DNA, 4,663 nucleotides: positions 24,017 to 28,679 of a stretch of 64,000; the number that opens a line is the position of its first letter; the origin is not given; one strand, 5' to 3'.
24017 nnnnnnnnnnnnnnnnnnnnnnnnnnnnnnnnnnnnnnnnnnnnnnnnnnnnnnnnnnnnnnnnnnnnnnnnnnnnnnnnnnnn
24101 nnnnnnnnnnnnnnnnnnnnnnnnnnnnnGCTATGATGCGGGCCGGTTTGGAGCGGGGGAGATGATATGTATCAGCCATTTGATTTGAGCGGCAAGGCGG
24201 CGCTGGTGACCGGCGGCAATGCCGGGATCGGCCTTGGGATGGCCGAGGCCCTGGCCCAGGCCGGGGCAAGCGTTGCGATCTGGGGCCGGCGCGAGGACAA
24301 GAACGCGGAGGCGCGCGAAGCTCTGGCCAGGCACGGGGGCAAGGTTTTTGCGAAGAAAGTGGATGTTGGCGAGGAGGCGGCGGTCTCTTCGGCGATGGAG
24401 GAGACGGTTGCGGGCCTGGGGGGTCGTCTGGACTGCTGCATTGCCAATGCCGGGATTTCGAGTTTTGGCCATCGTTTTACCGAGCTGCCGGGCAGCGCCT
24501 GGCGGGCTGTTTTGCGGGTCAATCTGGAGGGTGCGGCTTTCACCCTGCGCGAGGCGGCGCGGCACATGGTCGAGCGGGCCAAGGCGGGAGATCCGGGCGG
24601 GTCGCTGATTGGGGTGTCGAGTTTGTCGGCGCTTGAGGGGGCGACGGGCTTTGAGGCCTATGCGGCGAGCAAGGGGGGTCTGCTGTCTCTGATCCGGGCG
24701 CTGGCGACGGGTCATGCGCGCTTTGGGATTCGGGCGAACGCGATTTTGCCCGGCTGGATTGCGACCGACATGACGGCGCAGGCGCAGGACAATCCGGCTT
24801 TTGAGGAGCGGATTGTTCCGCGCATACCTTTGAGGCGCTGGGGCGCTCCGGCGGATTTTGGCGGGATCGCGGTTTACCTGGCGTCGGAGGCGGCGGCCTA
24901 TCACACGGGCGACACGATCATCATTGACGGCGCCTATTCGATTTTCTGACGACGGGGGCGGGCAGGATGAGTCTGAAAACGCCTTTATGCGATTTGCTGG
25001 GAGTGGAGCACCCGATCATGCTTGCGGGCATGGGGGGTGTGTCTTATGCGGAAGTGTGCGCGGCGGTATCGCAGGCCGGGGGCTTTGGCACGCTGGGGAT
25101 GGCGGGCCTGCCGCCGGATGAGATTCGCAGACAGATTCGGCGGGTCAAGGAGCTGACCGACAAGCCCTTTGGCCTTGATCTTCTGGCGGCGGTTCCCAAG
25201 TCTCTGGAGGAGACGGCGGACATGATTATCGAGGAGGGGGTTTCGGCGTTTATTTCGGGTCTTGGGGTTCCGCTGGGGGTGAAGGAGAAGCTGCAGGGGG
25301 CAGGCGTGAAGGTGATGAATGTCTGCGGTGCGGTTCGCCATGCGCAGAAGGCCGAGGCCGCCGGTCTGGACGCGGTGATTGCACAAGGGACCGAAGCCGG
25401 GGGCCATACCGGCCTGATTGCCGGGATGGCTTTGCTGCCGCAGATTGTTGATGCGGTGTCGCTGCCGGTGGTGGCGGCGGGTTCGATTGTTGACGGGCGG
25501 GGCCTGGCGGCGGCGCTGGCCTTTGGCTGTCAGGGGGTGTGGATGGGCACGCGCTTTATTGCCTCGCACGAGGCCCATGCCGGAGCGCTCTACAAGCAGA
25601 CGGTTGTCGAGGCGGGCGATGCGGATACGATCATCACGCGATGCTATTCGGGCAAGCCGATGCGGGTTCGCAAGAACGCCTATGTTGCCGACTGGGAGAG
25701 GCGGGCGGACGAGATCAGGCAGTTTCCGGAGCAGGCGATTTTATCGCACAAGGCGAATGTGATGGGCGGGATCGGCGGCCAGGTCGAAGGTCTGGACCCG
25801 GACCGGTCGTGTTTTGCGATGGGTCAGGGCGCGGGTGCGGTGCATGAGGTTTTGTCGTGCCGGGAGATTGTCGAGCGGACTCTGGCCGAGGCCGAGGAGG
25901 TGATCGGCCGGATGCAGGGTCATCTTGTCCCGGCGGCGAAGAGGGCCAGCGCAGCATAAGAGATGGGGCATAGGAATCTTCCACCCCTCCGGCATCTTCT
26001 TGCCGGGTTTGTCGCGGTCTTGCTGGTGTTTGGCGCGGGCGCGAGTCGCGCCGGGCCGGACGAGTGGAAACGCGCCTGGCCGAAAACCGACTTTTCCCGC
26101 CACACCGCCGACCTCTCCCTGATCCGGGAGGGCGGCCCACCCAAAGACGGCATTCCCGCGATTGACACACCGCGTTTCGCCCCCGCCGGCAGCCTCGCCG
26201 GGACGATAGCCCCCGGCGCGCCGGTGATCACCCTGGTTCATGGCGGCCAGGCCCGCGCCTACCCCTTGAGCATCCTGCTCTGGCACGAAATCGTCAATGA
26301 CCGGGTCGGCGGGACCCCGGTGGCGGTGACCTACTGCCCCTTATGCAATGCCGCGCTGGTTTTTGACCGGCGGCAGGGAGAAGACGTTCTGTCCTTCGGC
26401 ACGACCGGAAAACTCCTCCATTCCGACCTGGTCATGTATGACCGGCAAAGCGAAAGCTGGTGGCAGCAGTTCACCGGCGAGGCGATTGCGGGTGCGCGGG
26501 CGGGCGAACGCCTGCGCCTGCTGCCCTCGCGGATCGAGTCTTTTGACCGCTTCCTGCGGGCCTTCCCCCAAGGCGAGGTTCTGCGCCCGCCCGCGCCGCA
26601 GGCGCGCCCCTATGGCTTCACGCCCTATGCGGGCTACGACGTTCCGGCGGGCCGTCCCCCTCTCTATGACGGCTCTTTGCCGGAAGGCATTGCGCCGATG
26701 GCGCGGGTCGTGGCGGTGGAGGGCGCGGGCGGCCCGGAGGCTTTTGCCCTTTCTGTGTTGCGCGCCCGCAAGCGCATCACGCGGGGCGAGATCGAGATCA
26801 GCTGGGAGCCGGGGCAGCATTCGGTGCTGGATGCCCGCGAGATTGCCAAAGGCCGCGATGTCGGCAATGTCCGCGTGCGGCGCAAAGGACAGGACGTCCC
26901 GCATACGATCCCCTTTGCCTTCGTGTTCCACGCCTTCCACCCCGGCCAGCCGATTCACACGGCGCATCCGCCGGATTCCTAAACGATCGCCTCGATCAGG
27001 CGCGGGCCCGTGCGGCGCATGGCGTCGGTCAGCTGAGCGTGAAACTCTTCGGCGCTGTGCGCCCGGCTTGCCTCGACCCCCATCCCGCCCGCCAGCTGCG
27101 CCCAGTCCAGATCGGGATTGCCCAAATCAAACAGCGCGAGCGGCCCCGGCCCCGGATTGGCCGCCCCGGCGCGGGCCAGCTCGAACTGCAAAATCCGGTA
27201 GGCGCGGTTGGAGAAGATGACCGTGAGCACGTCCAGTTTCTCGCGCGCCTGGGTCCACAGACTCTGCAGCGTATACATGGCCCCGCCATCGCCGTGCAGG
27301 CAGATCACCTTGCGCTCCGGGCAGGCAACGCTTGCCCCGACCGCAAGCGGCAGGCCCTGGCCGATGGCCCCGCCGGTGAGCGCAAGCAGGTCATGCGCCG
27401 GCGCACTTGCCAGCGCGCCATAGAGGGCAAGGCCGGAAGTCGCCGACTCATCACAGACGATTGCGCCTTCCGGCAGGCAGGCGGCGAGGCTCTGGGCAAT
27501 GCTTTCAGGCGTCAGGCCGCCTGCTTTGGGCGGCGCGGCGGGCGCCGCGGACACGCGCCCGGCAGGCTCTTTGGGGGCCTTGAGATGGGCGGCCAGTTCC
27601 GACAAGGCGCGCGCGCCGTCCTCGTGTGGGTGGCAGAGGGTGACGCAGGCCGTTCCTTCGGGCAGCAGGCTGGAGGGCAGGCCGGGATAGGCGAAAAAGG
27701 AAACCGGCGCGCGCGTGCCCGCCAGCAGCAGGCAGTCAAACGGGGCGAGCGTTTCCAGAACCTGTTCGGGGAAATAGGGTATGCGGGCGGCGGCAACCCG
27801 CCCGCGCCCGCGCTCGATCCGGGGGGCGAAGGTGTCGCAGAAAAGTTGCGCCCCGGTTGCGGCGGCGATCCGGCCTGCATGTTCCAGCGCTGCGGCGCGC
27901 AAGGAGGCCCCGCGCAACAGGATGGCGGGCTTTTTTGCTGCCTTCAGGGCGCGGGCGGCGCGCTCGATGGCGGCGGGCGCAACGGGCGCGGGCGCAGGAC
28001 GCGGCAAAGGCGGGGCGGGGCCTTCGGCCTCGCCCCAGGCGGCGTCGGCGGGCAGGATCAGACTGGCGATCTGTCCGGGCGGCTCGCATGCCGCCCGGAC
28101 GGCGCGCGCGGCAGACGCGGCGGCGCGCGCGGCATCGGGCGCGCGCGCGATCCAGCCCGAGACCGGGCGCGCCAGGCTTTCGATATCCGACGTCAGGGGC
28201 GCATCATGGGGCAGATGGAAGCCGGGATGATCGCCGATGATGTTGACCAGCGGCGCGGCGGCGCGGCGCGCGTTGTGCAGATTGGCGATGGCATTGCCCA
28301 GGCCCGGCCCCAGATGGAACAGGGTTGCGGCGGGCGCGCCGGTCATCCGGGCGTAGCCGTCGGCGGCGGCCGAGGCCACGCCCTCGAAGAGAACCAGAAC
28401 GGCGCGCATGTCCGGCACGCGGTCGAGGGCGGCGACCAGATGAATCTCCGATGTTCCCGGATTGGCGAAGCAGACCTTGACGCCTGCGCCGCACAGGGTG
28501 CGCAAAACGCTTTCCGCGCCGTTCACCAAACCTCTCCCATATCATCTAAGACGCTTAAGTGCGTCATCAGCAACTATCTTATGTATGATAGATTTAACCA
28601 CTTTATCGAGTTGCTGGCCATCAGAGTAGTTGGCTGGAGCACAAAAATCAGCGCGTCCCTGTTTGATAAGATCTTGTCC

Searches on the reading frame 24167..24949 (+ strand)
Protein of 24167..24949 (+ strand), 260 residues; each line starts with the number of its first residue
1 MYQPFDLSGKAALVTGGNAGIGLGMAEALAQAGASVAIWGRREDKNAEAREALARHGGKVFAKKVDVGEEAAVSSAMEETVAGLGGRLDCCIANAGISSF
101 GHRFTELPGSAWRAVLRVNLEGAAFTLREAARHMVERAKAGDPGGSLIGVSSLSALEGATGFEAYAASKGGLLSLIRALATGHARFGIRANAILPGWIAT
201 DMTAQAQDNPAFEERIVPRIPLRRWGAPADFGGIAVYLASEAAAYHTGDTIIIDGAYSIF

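Call 9: search_protein_families(library=pfam, proteins=[window:24167-24949:+], max_evalue=0.01)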
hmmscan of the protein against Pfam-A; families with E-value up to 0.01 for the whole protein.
window:24167-24949:+ (260 aa): 4 families
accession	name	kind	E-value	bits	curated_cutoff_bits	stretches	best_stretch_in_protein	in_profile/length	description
PF13561.12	adh_short_C2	-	5.2e-56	190.3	27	1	19-257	6-235/236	Enoyl-(Acyl carrier protein) reductase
PF00106.31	adh_short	-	3.9e-45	154.2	26.6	1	10-209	1-193/195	short chain dehydrogenase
PF08659.16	KR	-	8.9e-13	49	22.6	1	13-175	4-159/180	KR domain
PF01370.27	Epimerase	-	0.0056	16.6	20.9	1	12-79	1-62/240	NAD dependent epimerase/dehydratase family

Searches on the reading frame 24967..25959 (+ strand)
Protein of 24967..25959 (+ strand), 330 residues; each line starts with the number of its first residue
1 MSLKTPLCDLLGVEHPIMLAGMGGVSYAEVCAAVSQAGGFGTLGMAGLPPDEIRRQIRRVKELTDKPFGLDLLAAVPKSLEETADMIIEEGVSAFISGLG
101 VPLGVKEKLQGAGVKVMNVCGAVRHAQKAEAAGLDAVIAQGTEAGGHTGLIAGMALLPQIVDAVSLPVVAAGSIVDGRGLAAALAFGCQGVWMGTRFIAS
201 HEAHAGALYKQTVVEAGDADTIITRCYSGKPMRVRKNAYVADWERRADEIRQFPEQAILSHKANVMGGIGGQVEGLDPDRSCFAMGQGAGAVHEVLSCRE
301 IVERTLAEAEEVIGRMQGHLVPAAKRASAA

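Call 9: search_protein_families(library=pfam, proteins=[window:24967-25959:+], max_evalue=0.01)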
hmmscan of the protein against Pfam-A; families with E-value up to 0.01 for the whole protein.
window:24967-25959:+ (330 aa): 5 families
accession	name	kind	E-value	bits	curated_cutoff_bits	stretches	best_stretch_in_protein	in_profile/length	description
PF03060.21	NMO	-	6e-64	217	28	1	5-305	2-328/331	Nitronate monooxygenase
PF00478.31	IMPDH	-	5.4e-07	29.4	25.6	1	2-195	22-237/345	IMP dehydrogenase / GMP reductase domain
PF05690.20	ThiG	-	0.00017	21.5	23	1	107-219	117-229/247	Thiazole biosynthesis protein ThiG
PF01207.24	Dus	-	0.0023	17.5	20.4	0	88-194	110-214/311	Dihydrouridine synthase (Dus)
PF01070.24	FMN_dh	-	0.0027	17.3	24.9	1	124-201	230-309/350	FMN-dependent dehydrogenase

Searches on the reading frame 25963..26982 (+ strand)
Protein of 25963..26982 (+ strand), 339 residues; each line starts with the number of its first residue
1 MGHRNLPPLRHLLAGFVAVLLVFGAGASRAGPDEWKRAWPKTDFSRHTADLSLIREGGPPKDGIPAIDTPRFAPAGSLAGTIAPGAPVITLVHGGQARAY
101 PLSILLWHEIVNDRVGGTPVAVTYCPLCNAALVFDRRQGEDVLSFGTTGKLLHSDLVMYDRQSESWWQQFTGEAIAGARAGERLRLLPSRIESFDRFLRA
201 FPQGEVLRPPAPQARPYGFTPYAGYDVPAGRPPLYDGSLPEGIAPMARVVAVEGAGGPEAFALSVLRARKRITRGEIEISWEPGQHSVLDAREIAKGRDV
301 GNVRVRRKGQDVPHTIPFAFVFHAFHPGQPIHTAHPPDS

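Call 9: search_protein_families(library=pfam, proteins=[window:25963-26982:+], max_evalue=0.01)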
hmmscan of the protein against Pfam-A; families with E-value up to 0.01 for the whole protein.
window:25963-26982:+ (339 aa): 1 family
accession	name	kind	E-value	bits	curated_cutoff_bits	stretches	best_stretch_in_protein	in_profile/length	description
PF11376.13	DUF3179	-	1.3e-79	268.1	27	1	61-327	1-290/292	Protein of unknown function (DUF3179)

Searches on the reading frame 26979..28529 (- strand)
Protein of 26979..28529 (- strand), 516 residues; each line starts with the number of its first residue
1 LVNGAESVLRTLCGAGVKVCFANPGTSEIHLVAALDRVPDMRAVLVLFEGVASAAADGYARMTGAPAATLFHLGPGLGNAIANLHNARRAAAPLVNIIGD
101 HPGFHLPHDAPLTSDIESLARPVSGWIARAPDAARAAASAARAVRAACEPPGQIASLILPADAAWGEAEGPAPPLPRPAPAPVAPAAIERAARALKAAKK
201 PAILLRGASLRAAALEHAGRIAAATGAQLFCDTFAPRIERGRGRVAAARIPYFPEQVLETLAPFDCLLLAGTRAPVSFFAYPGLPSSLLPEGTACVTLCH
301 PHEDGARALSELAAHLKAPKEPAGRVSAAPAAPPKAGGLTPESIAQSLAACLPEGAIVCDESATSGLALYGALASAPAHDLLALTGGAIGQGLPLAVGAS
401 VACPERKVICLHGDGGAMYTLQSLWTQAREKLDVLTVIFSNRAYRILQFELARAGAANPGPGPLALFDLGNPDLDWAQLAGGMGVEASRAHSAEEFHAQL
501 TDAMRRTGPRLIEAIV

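Call 9: search_protein_families(library=pfam, proteins=[window:26979-28529:-], max_evalue=0.01)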
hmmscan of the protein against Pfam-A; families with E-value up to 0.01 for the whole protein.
window:26979-28529:- (516 aa): 2 families
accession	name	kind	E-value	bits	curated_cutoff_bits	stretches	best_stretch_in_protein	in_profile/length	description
PF02776.23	TPP_enzyme_N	-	3.6e-26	91.7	26.8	1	3-102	2-101/119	Thiamine pyrophosphate enzyme, N-terminal TPP binding domain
PF02775.26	TPP_enzyme_C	-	8.5e-25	87.8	21.9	1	383-513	24-150/151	Thiamine pyrophosphate enzyme, C-terminal TPP binding domain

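Call 10: search_protein_families(library=ncbifam, proteins=[window:26979-28529:-], max_evalue=0.01)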
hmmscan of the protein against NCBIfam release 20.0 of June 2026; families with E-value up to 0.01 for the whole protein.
window:26979-28529:- (516 aa): 54 families (the best 25 are shown)
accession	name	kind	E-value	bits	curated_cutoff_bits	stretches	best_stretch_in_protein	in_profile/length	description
NF005760.0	PRK07586.1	equivalog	1.6e-218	726.9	363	1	3-516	2-514/514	acetolactate synthase large subunit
NF009122.0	PRK12474.1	subfamily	3.4e-206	686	835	1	2-516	5-518/518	hypothetical protein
NF005485.1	PRK07092.1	equivalog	2.9e-63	214.4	493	1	12-515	11-517/523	benzoylformate decarboxylase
NF006122.0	PRK08266.1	subfamily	2.4e-43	148.4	571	1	3-514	5-522/543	hypothetical protein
NF006052.0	PRK08199.1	subfamily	5.6e-43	147.1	539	2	3-226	9-232/559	thiamine pyrophosphate protein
NF006187.0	PRK08322.1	equivalog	9.9e-39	133.2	509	2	2-230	2-229/548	acetolactate synthase large subunit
NF005470.0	PRK07064.1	equivalog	1.8e-38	133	495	2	378-513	399-526/552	thiamine pyrophosphate-binding protein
NF005712.0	PRK07524.1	subfamily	4.2e-35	121.2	500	2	339-513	359-526/536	5-guanidino-2-oxopentanoate decarboxylase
NF006016.1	PRK08155.1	equivalog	2.4e-34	118.7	870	2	339-515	360-531/554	acetolactate synthase large subunit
NF006203.0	PRK08327.1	equivalog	2.5e-33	115.4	456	2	2-228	9-252/571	thiamine pyrophosphate-requiring protein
TIGR00118.1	acolac_lg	equivalog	3.8e-33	114.8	538.35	2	3-222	2-224/557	biosynthetic-type acetolactate synthase large subunit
NF006378.0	PRK08617.1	equivalog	7.5e-31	107.1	510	2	3-207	9-213/556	acetolactate synthase AlsS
NF004919.0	PRK06276.1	equivalog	1.2e-30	106.4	866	2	385-516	413-538/582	acetolactate synthase large subunit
NF006524.0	PRK08978.1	equivalog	2.2e-27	95.6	738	2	3-225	2-223/548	acetolactate synthase 2 catalytic subunit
NF005114.0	PRK06546.1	equivalog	3.9e-27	95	893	2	379-515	399-528/578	pyruvate dehydrogenase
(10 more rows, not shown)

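Call 19: find_related_loci(query=window:26979-28529:-, collection=genome_contigs, flank=6000)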
Query window:26979-28529:- (516 aa) in genome_contigs; peptide patterns used: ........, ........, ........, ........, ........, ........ (x = any residue, [..] = any of these).
599 stretches matched a pattern (row limit reached: there are more); 483 encode a relative of the query (tblastn E <= 1e-3); the best 80 are kept; 80 distinct loci.
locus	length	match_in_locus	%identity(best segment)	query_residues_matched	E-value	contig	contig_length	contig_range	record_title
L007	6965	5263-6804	63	2-516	0e+0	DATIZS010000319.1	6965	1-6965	MAG TPA_asm: Rhizomicrobium sp. isolate SMAG_U15307 k141_303425, whole genome shotgun sequence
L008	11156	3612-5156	62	1-516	0e+0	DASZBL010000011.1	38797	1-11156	MAG TPA_asm: Rhizomicrobium sp. isolate SMAG_U6414 k141_42385, whole genome shotgun sequence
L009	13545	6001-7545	62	2-516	0e+0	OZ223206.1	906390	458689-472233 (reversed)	MAG: uncultured Parvibaculum sp. isolate f1c4af71-90b9-442a-bafc-77d30313e92e genome assembly, chromosome: 2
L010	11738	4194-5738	62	2-516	0e+0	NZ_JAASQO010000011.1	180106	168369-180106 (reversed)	Parvibaculum indicum strain DSM 25305 Ga0373335_11, whole genome shotgun sequence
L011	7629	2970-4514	62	2-516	0e+0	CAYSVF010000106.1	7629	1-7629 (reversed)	MAG TPA_asm: uncultured Parvibaculum sp. isolate binchicken_co237_58 genome assembly, contig: NODE_5436_length_7629_cov_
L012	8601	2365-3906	60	2-516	0e+0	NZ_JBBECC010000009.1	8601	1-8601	MAG: Parvibaculum sp. isolate LejiaF_63_19 Lejia_F_10982_length_8601_cov_11, whole genome shotgun sequence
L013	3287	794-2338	60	1-516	0e+0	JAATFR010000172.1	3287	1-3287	MAG: Hyphomicrobiales bacterium isolate bin_243 k141_9379289, whole genome shotgun sequence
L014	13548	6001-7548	59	2-516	0e+0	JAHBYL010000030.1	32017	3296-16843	MAG: Parvibaculum sp. isolate ACE_PRO23 PRO23_30, whole genome shotgun sequence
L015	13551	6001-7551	60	1-516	0e+0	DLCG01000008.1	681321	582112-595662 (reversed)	MAG TPA_asm: Rhodobiaceae bacterium UBA7804 UBA7804_contig_1256, whole genome shotgun sequence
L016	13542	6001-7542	59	2-516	0e+0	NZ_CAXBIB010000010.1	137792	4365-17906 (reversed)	MAG: uncultured Parvibaculum sp. isolate ERR2762144_binner12_Refined_24 ERZ3421829.23, whole genome shotgun sequence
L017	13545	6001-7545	59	1-516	0e+0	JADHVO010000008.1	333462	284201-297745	MAG: Alphaproteobacteria bacterium isolate BS750m-G3 BS-750m-C8, whole genome shotgun sequence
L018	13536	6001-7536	61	2-516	0e+0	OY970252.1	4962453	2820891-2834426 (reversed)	MAG: uncultured Alphaproteobacteria bacterium isolate MFD06092.bin.c.4 genome assembly, chromosome: 1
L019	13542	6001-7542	59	2-516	0e+0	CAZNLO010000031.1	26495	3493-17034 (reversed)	MAG TPA_asm: uncultured Parvibaculum sp. isolate SRP215229_co1_76 genome assembly, contig: NODE_984_length_26495_cov_10.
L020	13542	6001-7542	61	2-516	0e+0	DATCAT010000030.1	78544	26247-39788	MAG TPA_asm: Rhizomicrobium sp. isolate SMAG_U7653 k141_286198, whole genome shotgun sequence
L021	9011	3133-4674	61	2-516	0e+0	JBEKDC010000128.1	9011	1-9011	MAG: Rhizomicrobium sp. isolate SPRUCE 174 SPRUCE_174_128, whole genome shotgun sequence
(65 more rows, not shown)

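Call 77: find_homologous_proteins(query=window:26979-28526:-, max_evalue=1e-100)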
Query window:26979-28526:- (515 aa): 7970 proteins with E <= 1e-100 among 8000 candidates; the best 120 are listed.
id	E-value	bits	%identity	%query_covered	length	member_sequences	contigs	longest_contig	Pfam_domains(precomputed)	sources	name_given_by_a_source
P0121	0.0e+0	1111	100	100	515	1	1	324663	PF02775.27,PF02776.24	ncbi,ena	-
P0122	3.1e-200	684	64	100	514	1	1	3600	PF02775.27,PF02776.24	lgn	-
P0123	9.6e-200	683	64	100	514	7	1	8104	PF02775.27,PF02776.24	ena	-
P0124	1.3e-199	682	64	100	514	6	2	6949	PF02775.27,PF02776.24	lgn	-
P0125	1.4e-199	682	63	100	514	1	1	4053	PF02775.27,PF02776.24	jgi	jgi:acetolactate synthase I/II/III large subunit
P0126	3.3e-199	681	63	100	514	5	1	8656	PF02775.27,PF02776.24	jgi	-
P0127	1.2e-197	676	62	100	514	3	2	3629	PF02775.27,PF02776.24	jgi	jgi:acetolactate synthase I/II/III large subunit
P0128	1.6e-197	676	63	100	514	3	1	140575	PF02775.27,PF02776.24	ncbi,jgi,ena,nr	ncbi:MAG TPA: acetolactate synthase large subunit [Rhizomicrobium sp.]|nr:acetolactate synthase larg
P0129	1.3e-196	673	63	100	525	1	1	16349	PF02775.27,PF02776.24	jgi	jgi:acetolactate synthase-1/2/3 large subunit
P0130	1.8e-196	672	63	100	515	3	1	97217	PF02775.27,PF02776.24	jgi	jgi:acetolactate synthase-1/2/3 large subunit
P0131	1.8e-196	672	62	100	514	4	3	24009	PF02775.27,PF02776.24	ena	-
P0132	1.4e-195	669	62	100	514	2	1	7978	PF02775.27,PF02776.24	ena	-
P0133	2.9e-195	668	63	100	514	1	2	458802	PF02775.27,PF02776.24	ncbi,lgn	-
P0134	4.2e-195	668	63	100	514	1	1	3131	PF02775.27,PF02776.24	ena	-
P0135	4.9e-195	667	63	100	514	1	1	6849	PF02775.27,PF02776.24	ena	-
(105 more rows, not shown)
